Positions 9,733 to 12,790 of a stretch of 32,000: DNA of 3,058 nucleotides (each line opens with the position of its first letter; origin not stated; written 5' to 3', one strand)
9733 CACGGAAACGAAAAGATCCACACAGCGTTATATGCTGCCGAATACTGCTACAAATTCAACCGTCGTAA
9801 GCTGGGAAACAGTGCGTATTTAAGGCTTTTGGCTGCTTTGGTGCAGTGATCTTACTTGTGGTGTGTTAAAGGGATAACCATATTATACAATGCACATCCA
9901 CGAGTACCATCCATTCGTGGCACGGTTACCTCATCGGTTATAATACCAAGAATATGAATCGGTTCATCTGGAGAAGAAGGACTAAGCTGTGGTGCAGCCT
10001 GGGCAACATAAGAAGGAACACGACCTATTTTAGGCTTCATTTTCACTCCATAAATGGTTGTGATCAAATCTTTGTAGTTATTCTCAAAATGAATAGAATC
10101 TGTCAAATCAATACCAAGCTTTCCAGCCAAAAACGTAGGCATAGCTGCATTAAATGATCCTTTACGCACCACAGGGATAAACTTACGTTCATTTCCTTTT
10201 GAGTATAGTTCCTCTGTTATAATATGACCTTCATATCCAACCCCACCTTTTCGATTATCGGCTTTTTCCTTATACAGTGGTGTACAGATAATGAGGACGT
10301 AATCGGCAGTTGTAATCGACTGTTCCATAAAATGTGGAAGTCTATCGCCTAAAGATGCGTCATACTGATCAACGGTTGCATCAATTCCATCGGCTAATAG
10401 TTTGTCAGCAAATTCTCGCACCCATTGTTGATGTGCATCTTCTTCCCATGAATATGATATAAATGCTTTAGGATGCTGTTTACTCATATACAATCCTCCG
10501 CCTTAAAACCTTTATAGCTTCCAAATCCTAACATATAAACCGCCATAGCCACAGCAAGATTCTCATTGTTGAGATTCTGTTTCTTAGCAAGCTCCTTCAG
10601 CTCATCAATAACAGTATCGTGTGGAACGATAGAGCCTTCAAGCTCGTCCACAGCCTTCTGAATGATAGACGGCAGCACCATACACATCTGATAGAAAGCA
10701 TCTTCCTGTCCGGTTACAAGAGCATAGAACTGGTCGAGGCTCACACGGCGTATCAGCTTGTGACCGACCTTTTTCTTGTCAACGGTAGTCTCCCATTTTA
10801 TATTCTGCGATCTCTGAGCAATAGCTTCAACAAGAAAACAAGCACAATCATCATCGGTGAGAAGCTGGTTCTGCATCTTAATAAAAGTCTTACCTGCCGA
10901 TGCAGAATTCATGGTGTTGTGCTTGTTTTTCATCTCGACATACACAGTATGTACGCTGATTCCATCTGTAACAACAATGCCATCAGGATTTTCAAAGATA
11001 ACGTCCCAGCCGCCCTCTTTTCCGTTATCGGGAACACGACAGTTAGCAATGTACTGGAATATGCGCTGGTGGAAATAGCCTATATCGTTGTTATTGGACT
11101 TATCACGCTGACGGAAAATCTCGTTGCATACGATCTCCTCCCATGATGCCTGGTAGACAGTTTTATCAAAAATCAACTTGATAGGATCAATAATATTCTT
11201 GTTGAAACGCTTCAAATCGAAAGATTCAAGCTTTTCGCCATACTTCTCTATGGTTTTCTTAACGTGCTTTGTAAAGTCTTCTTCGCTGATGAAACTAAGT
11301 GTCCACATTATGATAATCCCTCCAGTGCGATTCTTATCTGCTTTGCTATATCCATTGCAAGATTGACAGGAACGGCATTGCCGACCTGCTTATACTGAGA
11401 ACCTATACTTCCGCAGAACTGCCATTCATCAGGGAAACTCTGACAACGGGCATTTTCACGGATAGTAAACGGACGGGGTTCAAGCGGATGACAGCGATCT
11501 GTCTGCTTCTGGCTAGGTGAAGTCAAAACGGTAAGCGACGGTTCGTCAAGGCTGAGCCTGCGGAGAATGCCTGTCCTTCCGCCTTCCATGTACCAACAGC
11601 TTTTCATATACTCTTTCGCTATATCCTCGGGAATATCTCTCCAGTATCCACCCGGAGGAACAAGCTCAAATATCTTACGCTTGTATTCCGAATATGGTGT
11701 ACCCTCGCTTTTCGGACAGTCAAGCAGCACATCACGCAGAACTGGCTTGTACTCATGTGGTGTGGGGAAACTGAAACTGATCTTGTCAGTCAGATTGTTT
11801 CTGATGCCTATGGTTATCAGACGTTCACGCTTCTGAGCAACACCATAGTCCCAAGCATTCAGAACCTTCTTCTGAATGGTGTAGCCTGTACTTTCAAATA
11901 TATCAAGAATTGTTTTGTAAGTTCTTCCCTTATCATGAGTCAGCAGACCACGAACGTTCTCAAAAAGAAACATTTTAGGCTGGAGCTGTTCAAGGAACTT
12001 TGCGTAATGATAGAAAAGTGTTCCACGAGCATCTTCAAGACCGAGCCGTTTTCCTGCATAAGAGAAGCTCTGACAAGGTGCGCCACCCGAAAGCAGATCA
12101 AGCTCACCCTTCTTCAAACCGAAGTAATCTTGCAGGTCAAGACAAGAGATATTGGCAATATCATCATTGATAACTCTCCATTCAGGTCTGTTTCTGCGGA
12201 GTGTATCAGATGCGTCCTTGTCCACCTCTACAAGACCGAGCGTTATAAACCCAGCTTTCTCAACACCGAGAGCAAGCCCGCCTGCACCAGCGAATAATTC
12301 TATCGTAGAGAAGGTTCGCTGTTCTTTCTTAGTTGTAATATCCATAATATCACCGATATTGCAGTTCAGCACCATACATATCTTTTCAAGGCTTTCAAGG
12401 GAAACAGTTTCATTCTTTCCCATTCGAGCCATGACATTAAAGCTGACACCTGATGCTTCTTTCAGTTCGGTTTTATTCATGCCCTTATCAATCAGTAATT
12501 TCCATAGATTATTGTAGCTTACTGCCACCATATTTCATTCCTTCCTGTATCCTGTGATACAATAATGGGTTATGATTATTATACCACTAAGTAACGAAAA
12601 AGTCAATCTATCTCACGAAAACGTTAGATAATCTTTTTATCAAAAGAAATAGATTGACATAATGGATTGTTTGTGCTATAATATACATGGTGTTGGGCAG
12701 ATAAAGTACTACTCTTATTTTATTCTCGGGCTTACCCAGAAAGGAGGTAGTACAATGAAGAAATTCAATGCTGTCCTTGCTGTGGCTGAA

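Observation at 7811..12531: Type II R-M pair translationally coupled to a TIR/SEFIR-like gene and a HEPN (TIGR02391) gene: candidate composite defence operon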

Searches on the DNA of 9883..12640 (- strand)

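Call 55: search_dna_similar(query=window:9883-12640:-, collection=plasmids, mode=distant, max_rows=15)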
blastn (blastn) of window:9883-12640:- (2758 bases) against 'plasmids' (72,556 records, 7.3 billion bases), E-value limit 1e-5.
Records with a match: 64; places in all: 64; records where one place covers at least 80% of the query: 0.
Best place of each record, by identity: 60-80% 64.
By first word of the organism name: Enterococcus 51; Vibrio 4; Lactobacillus 3; Bacteroides 2; Mycoplasmopsis 1; Lactiplantibacillus 1; Lactococcus 1; Psychrobacter 1.
By predicted mobility (MOB-suite, as given by PLSDB): conjugative 32; mobilizable 17; non-mobilizable 15.
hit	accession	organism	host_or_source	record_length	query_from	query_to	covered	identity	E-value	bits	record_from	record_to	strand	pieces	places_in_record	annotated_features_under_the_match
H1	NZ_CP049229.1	Lactobacillus iners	Homo sapiens,whole ...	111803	338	1970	59%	63.0%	2e-39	172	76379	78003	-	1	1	dcm: DNA (cytosine-5-)-methyltransferase | Eco47II family restriction endonuclease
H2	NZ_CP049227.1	Lactobacillus iners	Homo sapiens,whole ...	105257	338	1970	59%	63.0%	2e-39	172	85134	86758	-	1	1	dcm: DNA (cytosine-5-)-methyltransferase | Eco47II family restriction endonuclease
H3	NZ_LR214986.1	Mycoplasmopsis cynos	Dog,lung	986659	527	1480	35%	65.1%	5e-35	158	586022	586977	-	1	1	DNA cytosine methyltransferase | Eco47II family restriction endonuclease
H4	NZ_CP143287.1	Lactiplantibacillus plantarum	cell culture,Chinese fermented cereal ...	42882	341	1224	32%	63.4%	2e-14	90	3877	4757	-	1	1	dcm: DNA (cytosine-5-)-methyltransferase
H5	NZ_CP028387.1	Lactococcus garvieae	bovine,single cell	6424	1118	1898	28%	66.8%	1e-54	224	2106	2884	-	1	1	Eco47II family restriction endonuclease | DNA cytosine methyltransferase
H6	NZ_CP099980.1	Enterococcus faecium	cell culture,Sludge from sewage ...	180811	2167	2618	16%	68.3%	2e-34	157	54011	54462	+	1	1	none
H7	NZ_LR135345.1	Enterococcus faecium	-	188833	2167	2599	16%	70.6%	5e-47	197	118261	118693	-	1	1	toll/interleukin-1 receptor domain-containing protein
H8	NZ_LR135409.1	Enterococcus faecium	-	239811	2167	2599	16%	70.6%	5e-47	197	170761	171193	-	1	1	toll/interleukin-1 receptor domain-containing protein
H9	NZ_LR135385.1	Enterococcus faecium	-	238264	2167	2599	16%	70.6%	5e-47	197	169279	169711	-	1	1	toll/interleukin-1 receptor domain-containing protein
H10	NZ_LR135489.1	Enterococcus faecium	-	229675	2167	2599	16%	70.6%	5e-47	197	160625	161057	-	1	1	toll/interleukin-1 receptor domain-containing protein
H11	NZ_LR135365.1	Enterococcus faecium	-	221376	2167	2599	16%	70.6%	5e-47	197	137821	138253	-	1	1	toll/interleukin-1 receptor domain-containing protein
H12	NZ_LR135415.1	Enterococcus faecium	-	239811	2167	2599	16%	70.6%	5e-47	197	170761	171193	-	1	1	toll/interleukin-1 receptor domain-containing protein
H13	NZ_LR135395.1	Enterococcus faecium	-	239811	2167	2599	16%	70.6%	5e-47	197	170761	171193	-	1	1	toll/interleukin-1 receptor domain-containing protein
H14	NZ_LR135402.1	Enterococcus faecium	-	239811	2167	2599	16%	70.6%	5e-47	197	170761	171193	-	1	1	toll/interleukin-1 receptor domain-containing protein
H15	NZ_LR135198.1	Enterococcus faecium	-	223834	2167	2599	16%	70.6%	5e-47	197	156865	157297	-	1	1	toll/interleukin-1 receptor domain-containing protein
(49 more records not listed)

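Call 56: get_annotated_region(hit=H7, flank=6000)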
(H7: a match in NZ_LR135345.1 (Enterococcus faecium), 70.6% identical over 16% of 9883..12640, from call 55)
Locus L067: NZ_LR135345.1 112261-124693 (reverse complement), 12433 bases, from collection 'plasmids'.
description: Enterococcus faecium isolate E8202 plasmid 2
organism: Enterococcus faecium (NCBI taxid 1352)
taxonomy: Bacteria; Bacillota; Bacilli; Lactobacillales; Enterococcaceae; Enterococcus; Enterococcus faecium
host: -; source: -; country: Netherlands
typing (MOB-suite, as given by PLSDB): conjugative; replicon rep_cluster_893; relaxase MOBP; mating-pair formation MPF_T
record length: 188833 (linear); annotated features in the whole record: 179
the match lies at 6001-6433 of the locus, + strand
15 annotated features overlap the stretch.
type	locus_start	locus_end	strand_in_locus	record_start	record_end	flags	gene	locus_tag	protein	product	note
CDS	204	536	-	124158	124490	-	-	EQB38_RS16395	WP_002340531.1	hypothetical protein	-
CDS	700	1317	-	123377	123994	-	-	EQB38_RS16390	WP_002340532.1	hypothetical protein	-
CDS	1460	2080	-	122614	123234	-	-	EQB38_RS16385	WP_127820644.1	IS6 family transposase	-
CDS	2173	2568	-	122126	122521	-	-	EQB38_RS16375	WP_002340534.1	hypothetical protein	-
CDS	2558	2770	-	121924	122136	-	-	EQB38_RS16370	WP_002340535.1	helix-turn-helix transcriptional regulator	-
CDS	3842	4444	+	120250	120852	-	-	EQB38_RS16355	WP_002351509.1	AbiJ-NTD4 domain-containing protein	-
CDS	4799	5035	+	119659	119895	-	-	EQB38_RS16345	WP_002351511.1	AbrB/MazE/SpoVT family DNA-binding domain-containing protein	-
CDS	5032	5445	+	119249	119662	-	-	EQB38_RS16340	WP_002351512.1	type II toxin-antitoxin system death-on-curing family toxin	-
CDS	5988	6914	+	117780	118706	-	-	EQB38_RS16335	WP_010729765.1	toll/interleukin-1 receptor domain-containing protein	GO:0007165 - signal transduction [Evidence IEA]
CDS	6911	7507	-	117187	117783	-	-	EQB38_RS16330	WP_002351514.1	recombinase family protein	GO:0006310 - DNA recombination [Evidence IEA]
CDS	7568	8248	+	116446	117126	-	-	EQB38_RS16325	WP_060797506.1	IS6-like element ISS1N family transposase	GO:0006313 - DNA transposition [Evidence IEA]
CDS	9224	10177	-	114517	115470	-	-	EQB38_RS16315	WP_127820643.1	IS30 family transposase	-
CDS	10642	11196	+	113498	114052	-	-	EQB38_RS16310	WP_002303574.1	tyrosine-type recombinase/integrase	GO:0015074 - DNA integration [Evidence IEA]; GO:0006310 - DNA recombination [Evidence IEA]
CDS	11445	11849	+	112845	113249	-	tnpA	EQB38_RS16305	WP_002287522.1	IS200/IS605-like element ISEfa4 family transposase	GO:0006313 - DNA transposition [Evidence IEA]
CDS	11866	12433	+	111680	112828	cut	tnpB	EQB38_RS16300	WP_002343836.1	IS200/IS605 family element RNA-guided endonuclease TnpB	-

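Call 57: get_annotated_region(hit=H1, flank=4000)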
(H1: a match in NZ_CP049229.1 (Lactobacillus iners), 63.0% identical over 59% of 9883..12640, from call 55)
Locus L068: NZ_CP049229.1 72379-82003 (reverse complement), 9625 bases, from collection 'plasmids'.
description: Lactobacillus iners strain C0210C1 plasmid pC0210C1, complete sequence
organism: Lactobacillus iners (NCBI taxid 147802)
taxonomy: Bacteria; Bacillota; Bacilli; Lactobacillales; Lactobacillaceae; Lactobacillus; Lactobacillus iners
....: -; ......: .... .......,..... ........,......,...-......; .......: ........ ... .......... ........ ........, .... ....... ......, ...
typing (MOB-suite, as given by PLSDB): non-mobilizable
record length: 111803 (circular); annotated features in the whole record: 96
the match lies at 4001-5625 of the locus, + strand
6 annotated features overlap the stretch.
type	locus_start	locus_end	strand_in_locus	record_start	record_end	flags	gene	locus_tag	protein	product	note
CDS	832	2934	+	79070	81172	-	-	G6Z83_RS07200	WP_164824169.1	transglycosylase domain-containing protein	-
CDS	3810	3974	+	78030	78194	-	-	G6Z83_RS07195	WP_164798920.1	hypothetical protein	-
CDS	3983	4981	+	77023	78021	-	dcm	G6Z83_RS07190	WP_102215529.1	DNA (cytosine-5-)-methyltransferase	GO:0006304 - DNA modification [Evidence IEA]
CDS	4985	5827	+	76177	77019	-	-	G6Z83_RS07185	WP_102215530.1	Eco47II family restriction endonuclease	GO:0009307 - DNA restriction-modification system [Evidence IEA]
CDS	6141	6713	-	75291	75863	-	-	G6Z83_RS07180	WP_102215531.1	single-stranded DNA-binding protein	-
CDS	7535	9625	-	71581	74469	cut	-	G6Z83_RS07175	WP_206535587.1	hypothetical protein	-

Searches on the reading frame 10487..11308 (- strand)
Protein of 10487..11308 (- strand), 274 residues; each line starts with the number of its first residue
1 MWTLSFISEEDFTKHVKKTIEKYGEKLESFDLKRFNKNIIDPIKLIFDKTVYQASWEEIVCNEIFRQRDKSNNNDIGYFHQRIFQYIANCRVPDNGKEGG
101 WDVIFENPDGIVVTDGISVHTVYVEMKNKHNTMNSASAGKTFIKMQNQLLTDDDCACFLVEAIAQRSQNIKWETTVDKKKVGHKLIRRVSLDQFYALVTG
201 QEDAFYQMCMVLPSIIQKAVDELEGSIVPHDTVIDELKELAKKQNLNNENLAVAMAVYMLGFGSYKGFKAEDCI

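Call 8: search_protein_families(library=pfam, max_evalue=0.1, proteins=[window:10487-11308:-])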
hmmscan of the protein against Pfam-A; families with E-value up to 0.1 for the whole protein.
window:10487-11308:- (274 aa): 2 families
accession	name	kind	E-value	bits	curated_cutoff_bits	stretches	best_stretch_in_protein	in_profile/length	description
PF09553.16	RE_Eco47II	-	2.9e-89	298.4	25.9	1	4-220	1-201/202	Eco47II restriction endonuclease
PF19174.5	DUF5856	-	0.055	15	34.6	0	9-52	50-92/94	Family of unknown function (DUF5856)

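Call 9: search_protein_families(library=padloc, max_evalue=0.1, proteins=[window:10487-11308:-])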
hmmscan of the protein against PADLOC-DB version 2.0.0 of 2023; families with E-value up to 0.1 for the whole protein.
window:10487-11308:- (274 aa): 1 family
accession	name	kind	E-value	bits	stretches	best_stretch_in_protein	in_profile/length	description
PDLC03470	REase_II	-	7.8e-28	95.8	1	3-244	5-245/266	Type II restriction enzyme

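Call 10: search_protein_families(library=ncbifam, max_evalue=0.1, proteins=[window:10487-11308:-])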
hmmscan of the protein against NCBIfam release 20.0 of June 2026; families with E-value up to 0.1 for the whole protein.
window:10487-11308:- (274 aa): 3 families
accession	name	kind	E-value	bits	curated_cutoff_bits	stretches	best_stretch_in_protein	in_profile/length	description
NF047608.1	LIC13292_fam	subfamily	0.02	15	200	1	117-195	50-124/166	LIC13292 family transcriptional regulator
NF000150.1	16S_rRNA_Rmt_C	exception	0.041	13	550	1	13-86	46-125/281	RmtC family 16S rRNA (guanine(1405)-N(7))-methyltransferase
NF047841.1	HLGFF_fam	equivalog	0.075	13.6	60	0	126-181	19-74/106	HLGFF motif protein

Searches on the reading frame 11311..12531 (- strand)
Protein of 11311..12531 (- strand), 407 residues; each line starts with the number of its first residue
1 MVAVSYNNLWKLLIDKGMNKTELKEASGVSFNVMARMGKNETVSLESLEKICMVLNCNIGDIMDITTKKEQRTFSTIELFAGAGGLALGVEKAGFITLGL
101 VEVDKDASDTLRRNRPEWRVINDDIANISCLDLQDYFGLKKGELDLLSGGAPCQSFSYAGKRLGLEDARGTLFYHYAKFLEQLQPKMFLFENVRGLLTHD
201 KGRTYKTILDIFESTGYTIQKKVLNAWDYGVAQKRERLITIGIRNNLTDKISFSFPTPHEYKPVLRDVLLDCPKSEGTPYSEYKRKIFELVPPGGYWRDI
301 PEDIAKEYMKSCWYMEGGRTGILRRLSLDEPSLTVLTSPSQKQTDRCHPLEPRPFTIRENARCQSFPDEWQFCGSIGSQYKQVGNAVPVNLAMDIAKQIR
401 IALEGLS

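Call 8: search_protein_families(library=pfam, max_evalue=0.1, proteins=[window:11311-12531:-])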
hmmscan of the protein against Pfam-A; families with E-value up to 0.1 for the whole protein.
window:11311-12531:- (407 aa): 3 families
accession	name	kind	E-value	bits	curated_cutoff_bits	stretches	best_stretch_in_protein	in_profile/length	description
PF00145.23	DNA_methylase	-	2.9e-82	277.2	22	1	74-399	1-322/324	C-5 cytosine-specific DNA methylase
PF13443.12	HTH_26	-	4.4e-17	62.5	22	1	8-66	1-61/63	Cro/C1-type HTH DNA-binding domain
PF01381.28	HTH_3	-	0.025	15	23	1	13-61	5-54/55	Helix-turn-helix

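Call 9: search_protein_families(library=padloc, max_evalue=0.1, proteins=[window:11311-12531:-])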
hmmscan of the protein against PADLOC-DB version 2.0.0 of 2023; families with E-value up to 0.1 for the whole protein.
window:11311-12531:- (407 aa): 66 families (the best 25 are shown)
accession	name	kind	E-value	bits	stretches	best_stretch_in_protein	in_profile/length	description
PDLC03330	MTase_II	-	4.6e-131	435.6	1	59-399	84-422/430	Type II methyltransferase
PDLC03272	MTase_II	-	1e-100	335.7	1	46-404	49-391/407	Type II methyltransferase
PDLC03378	MTase_II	-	3e-99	330.6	1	74-405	3-332/344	Type II methyltransferase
PDLC00033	DruM2|DruM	-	5.3e-84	280.6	1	67-403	15-364/368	DNA cytosine methylase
PDLC03234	MTase_II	-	9.1e-83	276.6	2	72-261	3-188/375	Type II methyltransferase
PDLC00026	DruM2|DruM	-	4.5e-80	267.7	1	72-405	3-320/336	DNA cytosine methylase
PDLC03326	MTase_II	-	6.2e-74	247.6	2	75-249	6-181/412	Type II methyltransferase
PDLC02650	DrmMII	-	1.8e-73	245.9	2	204-400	203-415/435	DrmMII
PDLC03237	MTase_II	-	4.7e-69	231.4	2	71-250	793-975/1036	Type II methyltransferase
PDLC03307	MTase_II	-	5.2e-65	218.1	2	75-204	2-122/382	Type II methyltransferase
PDLC00027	DruM2|DruM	-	1e-58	197.5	2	68-352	6-262/361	DNA cytosine methylase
PDLC02649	DrmMII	-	2.4e-55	186.2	3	141-274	113-249/422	DrmMII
PDLC00029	DruM2|DruM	-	3.4e-54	182.4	1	73-405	4-313/329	DNA cytosine methylase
PDLC00031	DruM2|DruM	-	7.5e-53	177.9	2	67-342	5-255/361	DNA cytosine methylase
PDLC02647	DrmMII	-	4.5e-51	172.1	1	76-405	121-442/447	DrmMII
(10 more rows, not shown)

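Call 10: search_protein_families(library=ncbifam, max_evalue=0.1, proteins=[window:11311-12531:-])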
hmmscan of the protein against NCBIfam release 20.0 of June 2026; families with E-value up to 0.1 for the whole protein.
window:11311-12531:- (407 aa): 5 families
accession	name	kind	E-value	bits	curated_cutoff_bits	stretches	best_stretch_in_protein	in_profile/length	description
TIGR00675.1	dcm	superfamily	5.3e-78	262.9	100.65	1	77-399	2-329/329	DNA (cytosine-5-)-methyltransferase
NF007772.0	PRK10458.1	subfamily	1.1e-23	83.5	710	1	65-264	80-307/472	DNA cytosine methylase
NF000090.1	trans_reg_VanU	equivalog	5.9e-22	77.7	150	1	3-65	2-64/75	glycopeptide resistance transcriptional regulator VanU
NF010465.0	PRK13890.1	equivalog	0.00061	19.9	96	1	5-66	6-68/121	conjugal transfer protein TrbA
NF006015.0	PRK08154.1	subfamily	0.044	12.9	204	1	15-81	41-108/314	anaerobic benzoate catabolism transcriptional regulator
